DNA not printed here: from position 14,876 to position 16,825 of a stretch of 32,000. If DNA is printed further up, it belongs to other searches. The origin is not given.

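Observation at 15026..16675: Compact phi29-sized family-B DNA polymerase ORF resident in the mitochondrial chromosome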

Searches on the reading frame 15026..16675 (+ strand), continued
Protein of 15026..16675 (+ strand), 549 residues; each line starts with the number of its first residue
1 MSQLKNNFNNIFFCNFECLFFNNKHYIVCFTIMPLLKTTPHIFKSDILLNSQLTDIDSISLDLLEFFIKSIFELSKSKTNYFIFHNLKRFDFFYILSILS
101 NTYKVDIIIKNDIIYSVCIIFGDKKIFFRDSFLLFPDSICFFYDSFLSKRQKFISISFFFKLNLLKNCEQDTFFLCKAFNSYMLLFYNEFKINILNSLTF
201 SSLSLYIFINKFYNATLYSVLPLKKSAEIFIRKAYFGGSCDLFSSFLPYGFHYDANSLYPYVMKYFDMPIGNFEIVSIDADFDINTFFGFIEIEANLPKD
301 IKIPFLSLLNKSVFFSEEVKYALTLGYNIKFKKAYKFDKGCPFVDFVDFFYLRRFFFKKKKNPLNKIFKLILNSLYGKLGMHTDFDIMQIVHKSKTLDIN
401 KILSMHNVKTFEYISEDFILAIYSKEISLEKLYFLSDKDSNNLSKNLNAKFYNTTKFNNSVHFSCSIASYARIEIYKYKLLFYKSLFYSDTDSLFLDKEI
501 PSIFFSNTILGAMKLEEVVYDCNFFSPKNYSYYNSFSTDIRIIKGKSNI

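Call 19: search_solved_structures(query=A1, max_evalue=1, show_alignments=2)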
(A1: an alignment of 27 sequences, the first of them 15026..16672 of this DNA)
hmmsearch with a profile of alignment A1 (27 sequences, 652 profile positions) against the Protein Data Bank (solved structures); distinct sequences matched with E-value up to 1: 16.
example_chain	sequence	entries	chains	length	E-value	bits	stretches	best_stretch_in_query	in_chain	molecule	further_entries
1xhx_A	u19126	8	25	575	2.7e-25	92.3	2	55-416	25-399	DNA polymerase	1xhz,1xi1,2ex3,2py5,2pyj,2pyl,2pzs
2jgu_A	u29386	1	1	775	8.3e-05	24.6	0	24-286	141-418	DNA POLYMERASE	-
1wns_A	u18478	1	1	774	0.001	21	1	497-580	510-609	DNA POLYMERASE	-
5vu5_A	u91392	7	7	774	0.0024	19.7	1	497-583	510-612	DNA polymerase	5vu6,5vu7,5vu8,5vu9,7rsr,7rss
7tqw_A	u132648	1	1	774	0.0027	19.6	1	497-576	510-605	DNA polymerase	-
4k8z_A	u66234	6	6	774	0.0027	19.6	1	497-580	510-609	DNA polymerase | DNA polymerase,DNA polymerase,DNA polymerase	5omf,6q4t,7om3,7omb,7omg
1wn7_A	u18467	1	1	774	0.004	19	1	497-580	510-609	Family B DNA Polymerase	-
7rsu_A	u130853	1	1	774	0.0053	18.6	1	497-576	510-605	DNA polymerase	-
3iay_A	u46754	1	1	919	0.0057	18.5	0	494-530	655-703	DNA polymerase delta catalytic subunit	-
8s84_A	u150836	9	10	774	0.007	18.2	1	497-580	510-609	DNA polymerase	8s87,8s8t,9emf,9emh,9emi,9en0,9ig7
7kc0_A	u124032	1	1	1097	0.0072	18.2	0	494-530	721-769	DNA polymerase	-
6p1h_A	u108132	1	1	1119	0.0073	18.1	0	494-530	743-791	DNA polymerase delta catalytic subunit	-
3k57_A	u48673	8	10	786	0.037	15.8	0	372-412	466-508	DNA polymerase II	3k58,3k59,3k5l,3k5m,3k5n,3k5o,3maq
1q8i_A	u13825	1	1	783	0.037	15.8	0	372-412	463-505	DNA polymerase II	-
5mdn_A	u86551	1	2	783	0.12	14.1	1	496-532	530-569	DNA polymerase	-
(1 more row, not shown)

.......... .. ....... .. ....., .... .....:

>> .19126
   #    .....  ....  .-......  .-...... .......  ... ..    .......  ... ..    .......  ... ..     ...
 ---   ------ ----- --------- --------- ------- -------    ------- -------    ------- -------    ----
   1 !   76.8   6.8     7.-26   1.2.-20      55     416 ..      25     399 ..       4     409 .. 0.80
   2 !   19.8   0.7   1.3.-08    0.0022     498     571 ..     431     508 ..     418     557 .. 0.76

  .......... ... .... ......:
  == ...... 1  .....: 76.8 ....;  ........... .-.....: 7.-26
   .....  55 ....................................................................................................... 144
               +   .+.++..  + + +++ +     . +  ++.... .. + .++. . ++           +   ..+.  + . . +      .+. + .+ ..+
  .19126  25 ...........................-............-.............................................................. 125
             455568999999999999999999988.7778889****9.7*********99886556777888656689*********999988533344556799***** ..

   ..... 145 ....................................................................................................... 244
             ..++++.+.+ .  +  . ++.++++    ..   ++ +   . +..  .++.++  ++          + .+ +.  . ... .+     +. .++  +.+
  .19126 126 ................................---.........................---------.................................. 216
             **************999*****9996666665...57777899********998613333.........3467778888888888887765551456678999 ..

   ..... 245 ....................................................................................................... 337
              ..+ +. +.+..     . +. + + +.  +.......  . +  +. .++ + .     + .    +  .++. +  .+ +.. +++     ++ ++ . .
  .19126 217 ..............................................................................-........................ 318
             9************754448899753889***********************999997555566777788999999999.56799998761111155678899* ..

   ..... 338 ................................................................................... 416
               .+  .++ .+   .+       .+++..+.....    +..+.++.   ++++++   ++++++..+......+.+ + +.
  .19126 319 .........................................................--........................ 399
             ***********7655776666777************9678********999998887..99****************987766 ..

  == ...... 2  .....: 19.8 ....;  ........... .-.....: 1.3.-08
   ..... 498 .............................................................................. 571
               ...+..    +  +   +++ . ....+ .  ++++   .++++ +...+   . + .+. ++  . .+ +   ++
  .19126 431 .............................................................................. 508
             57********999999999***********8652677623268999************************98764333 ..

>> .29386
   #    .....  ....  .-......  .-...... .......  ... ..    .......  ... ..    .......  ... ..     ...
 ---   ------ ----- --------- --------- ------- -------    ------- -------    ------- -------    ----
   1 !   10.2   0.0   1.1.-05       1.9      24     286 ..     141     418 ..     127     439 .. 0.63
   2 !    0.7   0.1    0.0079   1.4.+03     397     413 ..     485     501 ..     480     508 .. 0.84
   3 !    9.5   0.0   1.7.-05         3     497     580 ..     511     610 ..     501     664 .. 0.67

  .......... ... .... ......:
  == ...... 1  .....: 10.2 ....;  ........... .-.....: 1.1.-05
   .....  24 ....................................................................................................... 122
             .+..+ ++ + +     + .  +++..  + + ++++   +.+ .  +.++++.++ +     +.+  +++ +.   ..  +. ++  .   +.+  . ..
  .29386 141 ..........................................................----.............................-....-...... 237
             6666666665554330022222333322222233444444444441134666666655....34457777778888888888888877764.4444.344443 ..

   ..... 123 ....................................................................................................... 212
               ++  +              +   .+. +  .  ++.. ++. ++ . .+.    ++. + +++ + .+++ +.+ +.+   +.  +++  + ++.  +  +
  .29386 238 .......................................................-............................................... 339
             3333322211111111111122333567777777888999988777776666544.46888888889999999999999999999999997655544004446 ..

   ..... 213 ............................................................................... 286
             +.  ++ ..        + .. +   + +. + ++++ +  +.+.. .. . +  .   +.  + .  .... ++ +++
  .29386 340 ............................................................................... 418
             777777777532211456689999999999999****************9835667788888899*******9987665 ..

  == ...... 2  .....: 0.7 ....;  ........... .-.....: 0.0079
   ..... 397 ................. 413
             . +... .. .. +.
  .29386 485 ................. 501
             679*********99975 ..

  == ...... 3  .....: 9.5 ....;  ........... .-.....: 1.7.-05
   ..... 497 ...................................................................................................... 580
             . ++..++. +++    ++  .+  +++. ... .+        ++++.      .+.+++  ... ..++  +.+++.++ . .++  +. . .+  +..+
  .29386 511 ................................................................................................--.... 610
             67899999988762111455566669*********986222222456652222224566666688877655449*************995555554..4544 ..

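Call 23: list_cluster_members(proteins=[P0002, P0007, P0011, P0017, P0034, P0008, P0012, P0014, P0027, P0032])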
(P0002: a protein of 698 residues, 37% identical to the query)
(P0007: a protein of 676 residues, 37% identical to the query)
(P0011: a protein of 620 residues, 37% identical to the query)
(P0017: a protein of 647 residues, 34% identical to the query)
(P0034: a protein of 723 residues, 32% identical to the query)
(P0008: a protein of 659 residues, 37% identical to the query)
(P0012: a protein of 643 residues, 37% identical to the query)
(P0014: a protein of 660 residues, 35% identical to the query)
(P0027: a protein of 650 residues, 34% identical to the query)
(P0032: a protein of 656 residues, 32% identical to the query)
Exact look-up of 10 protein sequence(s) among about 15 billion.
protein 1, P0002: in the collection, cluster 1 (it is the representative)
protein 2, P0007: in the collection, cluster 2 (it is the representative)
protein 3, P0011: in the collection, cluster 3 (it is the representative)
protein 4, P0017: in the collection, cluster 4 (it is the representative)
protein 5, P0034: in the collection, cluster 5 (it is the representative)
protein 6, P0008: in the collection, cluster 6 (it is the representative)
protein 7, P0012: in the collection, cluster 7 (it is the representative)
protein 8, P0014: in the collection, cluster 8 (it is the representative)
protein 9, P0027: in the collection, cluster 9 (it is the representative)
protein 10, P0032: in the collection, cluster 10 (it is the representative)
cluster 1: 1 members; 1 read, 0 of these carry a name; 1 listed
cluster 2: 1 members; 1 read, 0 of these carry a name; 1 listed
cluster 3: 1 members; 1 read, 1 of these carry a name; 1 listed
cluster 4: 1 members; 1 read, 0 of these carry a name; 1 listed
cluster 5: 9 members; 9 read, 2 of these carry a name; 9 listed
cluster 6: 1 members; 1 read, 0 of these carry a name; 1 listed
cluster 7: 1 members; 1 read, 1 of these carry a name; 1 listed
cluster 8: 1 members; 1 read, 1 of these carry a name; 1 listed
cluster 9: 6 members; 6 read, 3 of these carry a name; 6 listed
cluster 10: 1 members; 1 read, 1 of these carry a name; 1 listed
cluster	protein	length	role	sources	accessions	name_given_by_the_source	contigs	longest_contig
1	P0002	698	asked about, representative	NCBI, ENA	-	-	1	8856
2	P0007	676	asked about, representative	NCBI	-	-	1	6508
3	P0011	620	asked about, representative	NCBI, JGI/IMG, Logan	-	hypothetical protein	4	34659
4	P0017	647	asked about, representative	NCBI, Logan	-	-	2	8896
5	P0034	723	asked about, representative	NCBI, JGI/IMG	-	hypothetical protein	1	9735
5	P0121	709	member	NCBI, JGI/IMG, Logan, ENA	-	hypothetical protein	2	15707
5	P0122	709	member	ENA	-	-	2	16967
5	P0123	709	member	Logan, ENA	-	-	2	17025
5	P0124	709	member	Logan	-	-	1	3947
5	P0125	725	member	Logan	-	-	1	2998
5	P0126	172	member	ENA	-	-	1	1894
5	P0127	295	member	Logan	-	-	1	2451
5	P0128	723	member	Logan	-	-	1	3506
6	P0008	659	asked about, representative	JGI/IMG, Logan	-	-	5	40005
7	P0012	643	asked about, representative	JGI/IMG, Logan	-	hypothetical protein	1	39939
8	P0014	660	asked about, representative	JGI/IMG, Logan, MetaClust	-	\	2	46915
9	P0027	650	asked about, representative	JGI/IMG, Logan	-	hypothetical protein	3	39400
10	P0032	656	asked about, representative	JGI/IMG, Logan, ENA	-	hypothetical protein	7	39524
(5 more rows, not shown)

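Call 28: find_encoding_contigs(protein=window:15026-16675:+, flank=10000, max_places=5)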
Protein window:15026-16675:+ (549 aa): no gene with exactly this product is on record in the collection.

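Call 45: predict_structure(alignment_id=A1)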
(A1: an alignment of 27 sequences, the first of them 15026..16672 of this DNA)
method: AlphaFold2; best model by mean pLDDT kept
length: 549 residues; sequences in the alignment: 27
mean_pLDDT: 84.6   pTM: 0.83
mean pLDDT of the five models: 84.6, 83.9, 82.9, 81.1, 80.8
residues with pLDDT >= 90: 244; 70-90: 233; 50-70: 52; < 50: 20
segments of 3 or more residues with pLDDT < 50: 1-5, 152-157, 452-456, 546-549
pLDDT, mean of each block of 10 residues (from residue 1): 47 90 86 82 62 76 90 90 85 79 81 86 91 88 77 52 83 92 88 89 91 91 84 85 94 92 96 91 95 92 78 95 95 96 96 90 86 89 79 86 89 85 83 69 61 55 94 94 94 94 90 93 90 88 58
secondary structure, 60 per line:
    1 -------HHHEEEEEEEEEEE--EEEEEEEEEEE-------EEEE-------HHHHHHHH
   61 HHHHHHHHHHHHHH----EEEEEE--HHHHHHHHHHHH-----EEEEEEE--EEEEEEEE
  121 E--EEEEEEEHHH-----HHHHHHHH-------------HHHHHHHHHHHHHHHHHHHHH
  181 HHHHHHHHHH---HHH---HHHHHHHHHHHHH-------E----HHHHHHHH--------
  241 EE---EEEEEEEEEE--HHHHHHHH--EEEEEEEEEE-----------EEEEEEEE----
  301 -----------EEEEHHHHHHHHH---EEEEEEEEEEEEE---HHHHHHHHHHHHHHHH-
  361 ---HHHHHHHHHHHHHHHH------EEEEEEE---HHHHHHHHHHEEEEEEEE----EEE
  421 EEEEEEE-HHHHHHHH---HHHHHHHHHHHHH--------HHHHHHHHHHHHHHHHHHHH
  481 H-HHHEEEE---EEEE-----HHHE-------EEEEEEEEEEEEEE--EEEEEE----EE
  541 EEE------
elements in order: E11-21 E24-34 E42-45 H53-74 E79-84 H87-98 E104-110 E113-121 E124-130 H139-146 H160-190 H200-212 H225-232 E246-255 H258-265 E268-277 E289-296 E312-315 H316-324 E328-340 H344-359 H364-379 E386-392 H396-405 E406-413 E418-427 H429-436 H440-452 H461-481 E486-489 E493-496 E513-526 E529-534 E539-543

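Call 52: fold_search(model_id=the predicted structure, library=pdb)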
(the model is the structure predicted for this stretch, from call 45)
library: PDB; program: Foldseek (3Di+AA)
matches with E <= 10: 574; with E <= 0.001: 122
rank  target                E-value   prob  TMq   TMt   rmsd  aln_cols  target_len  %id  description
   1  2pyj_B                3.3e-24  1.00  0.67  0.65   5.9       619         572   17  Phi29 DNA polymerase complexed with primer-template DNA and incoming nucleotide substrates (ternary complex) (released 2007-07-17)
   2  2ex3_A                5.5e-24  1.00  0.67  0.65   5.6       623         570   17  Bacteriophage phi29 DNA polymerase bound to terminal protein (released 2006-03-14)
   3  2pyj_A                1.7e-23  1.00  0.65  0.63   6.1       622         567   17  Phi29 DNA polymerase complexed with primer-template DNA and incoming nucleotide substrates (ternary complex) (released 2007-07-17)
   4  1xhx_A                2.0e-23  1.00  0.65  0.63   5.9       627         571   17  Phi29 DNA Polymerase, orthorhombic crystal form (released 2004-12-07)
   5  2py5_A                8.2e-23  1.00  0.64  0.63   6.1       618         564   17  Phi29 DNA polymerase complexed with single-stranded DNA (released 2007-07-17)
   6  2pzs_D                1.2e-22  1.00  0.65  0.64   6.7       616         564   17  Phi29 DNA polymerase complexed with primer-template DNA (post-translocation binary complex) (released 2007-07-17)
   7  2py5_B                1.5e-22  1.00  0.67  0.65   5.8       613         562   17  Phi29 DNA polymerase complexed with single-stranded DNA (released 2007-07-17)
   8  2pzs_C                2.8e-22  1.00  0.67  0.65   5.3       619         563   17  Phi29 DNA polymerase complexed with primer-template DNA (post-translocation binary complex) (released 2007-07-17)
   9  2pzs_B                1.8e-21  1.00  0.64  0.62   6.6       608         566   17  Phi29 DNA polymerase complexed with primer-template DNA (post-translocation binary complex) (released 2007-07-17)
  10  7b0f_A                2.3e-10  1.00  0.45  0.36   8.7       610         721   11  TgoT_6G12 Binary complex (released 2020-12-30)
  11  4ail_C                2.7e-10  1.00  0.45  0.35   8.5       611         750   13  Crystal Structure of an Evolved Replicating DNA Polymerase (released 2012-03-07)
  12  7b08                  3.9e-10  1.00  0.42  0.33   9.1       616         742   12  TgoT apo (released 2020-12-30)
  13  4ahc_A                4.1e-10  1.00  0.45  0.36  10.0       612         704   14  Crystal Structure of an Evolved Replicating DNA Polymerase (released 2012-03-07)
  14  4k8x_A                4.4e-10  1.00  0.46  0.35   8.6       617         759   10  Binary complex of 9N DNA polymerase in the replicative state (released 2013-06-26)
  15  7b0g_A                7.6e-10  1.00  0.43  0.34   9.0       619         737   12  TgoT_6G12 binary with 2 hCTPs (released 2020-12-30)
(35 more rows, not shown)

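Call 57: find_encoding_contigs(protein=P0027, flank=10000, max_places=2)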
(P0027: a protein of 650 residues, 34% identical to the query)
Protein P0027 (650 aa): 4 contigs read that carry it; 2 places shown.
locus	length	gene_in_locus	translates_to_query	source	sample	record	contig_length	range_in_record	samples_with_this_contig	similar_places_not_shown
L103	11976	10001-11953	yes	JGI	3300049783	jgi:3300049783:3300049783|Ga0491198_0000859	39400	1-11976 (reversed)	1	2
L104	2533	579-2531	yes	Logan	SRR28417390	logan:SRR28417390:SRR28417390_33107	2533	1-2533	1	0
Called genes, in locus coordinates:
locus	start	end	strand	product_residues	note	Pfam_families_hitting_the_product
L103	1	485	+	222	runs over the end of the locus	PF00329:Complex1_30kDa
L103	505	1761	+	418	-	PF00346:Complex1_49kDa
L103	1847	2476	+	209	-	-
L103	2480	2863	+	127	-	PF00238:Ribosomal_L14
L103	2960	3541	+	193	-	PF00499:Oxidored_q3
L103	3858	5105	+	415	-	PF00361:Proton_antipo_M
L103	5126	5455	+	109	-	PF00416:Ribosomal_S13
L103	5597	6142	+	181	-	-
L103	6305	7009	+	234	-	PF00510:COX3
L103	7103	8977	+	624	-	PF00662:Proton_antipo_N, PF00361:Proton_antipo_M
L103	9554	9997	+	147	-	-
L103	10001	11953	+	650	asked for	PF03175:DNA_pol_B_2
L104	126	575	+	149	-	-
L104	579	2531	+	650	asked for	PF03175:DNA_pol_B_2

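Call 58: find_encoding_contigs(protein=P0014, flank=10000, max_places=2)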
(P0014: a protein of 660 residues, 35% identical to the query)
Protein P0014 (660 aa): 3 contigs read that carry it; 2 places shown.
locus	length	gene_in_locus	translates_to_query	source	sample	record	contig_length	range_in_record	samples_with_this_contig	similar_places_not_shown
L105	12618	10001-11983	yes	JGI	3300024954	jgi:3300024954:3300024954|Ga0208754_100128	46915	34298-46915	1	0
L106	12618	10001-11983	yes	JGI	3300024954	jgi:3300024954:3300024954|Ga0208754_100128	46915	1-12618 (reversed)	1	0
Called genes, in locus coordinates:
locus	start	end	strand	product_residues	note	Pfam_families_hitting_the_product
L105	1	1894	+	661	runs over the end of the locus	PF00662:Proton_antipo_N, PF00361:Proton_antipo_M, PF06455:NADH5_C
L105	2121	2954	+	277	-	PF02790:COX2_TM, PF00116:COX2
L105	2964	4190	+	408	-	PF00033:Cytochrome_B, PF13631:Cytochrom_B_N_2, PF00032:Cytochrom_B_C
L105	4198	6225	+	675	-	PF13510:Fer2_4, PF10588:NADH-G_4Fe-4S_3, PF22117:Fer4_Nqo3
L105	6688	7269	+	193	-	-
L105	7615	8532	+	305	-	-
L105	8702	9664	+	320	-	-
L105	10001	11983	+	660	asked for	PF03175:DNA_pol_B_2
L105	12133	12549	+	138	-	-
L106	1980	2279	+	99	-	PF00420:Oxidored_q2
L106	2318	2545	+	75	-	PF02326:YMF19 (weak)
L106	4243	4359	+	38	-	-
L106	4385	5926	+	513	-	PF00115:COX1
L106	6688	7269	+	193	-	-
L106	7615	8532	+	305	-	-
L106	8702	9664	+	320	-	-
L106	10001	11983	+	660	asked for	PF03175:DNA_pol_B_2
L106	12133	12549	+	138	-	-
